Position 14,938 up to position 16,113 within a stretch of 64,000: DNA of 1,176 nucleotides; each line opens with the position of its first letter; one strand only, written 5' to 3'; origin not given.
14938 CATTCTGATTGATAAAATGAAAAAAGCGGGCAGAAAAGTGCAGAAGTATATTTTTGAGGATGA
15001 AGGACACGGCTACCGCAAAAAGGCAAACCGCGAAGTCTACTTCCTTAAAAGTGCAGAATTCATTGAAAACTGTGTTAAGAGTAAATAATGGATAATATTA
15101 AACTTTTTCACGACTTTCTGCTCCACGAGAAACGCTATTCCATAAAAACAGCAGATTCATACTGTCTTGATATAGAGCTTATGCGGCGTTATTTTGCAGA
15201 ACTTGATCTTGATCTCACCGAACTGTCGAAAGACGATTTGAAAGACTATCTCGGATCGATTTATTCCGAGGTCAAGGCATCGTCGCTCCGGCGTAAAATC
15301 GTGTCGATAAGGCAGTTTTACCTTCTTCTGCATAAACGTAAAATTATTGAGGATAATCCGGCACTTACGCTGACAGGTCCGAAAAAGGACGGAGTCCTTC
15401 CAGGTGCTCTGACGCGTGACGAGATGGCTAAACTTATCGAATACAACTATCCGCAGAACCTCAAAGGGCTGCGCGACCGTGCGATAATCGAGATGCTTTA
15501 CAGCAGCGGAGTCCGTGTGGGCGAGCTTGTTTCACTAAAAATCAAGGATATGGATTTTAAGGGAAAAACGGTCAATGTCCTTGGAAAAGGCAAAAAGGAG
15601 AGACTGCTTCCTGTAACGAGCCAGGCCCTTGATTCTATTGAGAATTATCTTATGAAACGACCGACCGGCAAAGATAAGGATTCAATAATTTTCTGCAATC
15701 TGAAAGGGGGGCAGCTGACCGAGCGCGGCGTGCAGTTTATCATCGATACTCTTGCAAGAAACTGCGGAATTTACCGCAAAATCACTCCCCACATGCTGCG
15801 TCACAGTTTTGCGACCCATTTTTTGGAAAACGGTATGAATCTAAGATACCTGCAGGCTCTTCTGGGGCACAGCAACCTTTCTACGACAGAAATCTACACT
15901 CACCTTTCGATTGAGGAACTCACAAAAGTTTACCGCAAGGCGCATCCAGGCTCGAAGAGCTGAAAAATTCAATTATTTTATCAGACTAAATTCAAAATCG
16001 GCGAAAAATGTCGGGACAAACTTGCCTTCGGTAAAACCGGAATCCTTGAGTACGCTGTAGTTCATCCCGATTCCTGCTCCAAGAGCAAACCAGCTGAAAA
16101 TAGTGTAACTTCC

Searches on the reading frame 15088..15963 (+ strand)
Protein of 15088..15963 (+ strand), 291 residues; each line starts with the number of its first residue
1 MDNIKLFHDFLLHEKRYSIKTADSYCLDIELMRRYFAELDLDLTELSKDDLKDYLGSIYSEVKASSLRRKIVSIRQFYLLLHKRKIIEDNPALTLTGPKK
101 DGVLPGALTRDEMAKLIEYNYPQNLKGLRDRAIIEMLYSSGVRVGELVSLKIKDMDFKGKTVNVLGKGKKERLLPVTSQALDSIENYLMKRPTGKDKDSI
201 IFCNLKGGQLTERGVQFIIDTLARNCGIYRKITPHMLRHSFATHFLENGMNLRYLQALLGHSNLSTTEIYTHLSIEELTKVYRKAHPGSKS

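Call 70: search_protein_families(library=pfam, proteins=[window:15088-15963:+])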
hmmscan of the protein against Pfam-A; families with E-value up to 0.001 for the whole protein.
window:15088-15963:+ (291 aa): 3 families
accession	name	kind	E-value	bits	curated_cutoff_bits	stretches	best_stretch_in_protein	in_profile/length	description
PF00589.27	Phage_integrase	-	1.3e-47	162.2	27.1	1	108-274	3-169/172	Phage integrase family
PF02899.23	Phage_int_SAM_1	-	9.3e-12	45.5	22.3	1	4-84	1-82/83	Phage integrase, N-terminal SAM-like domain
PF13495.12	Phage_int_SAM_4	-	0.00021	22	27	1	13-86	10-83/85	Phage integrase, N-terminal SAM-like domain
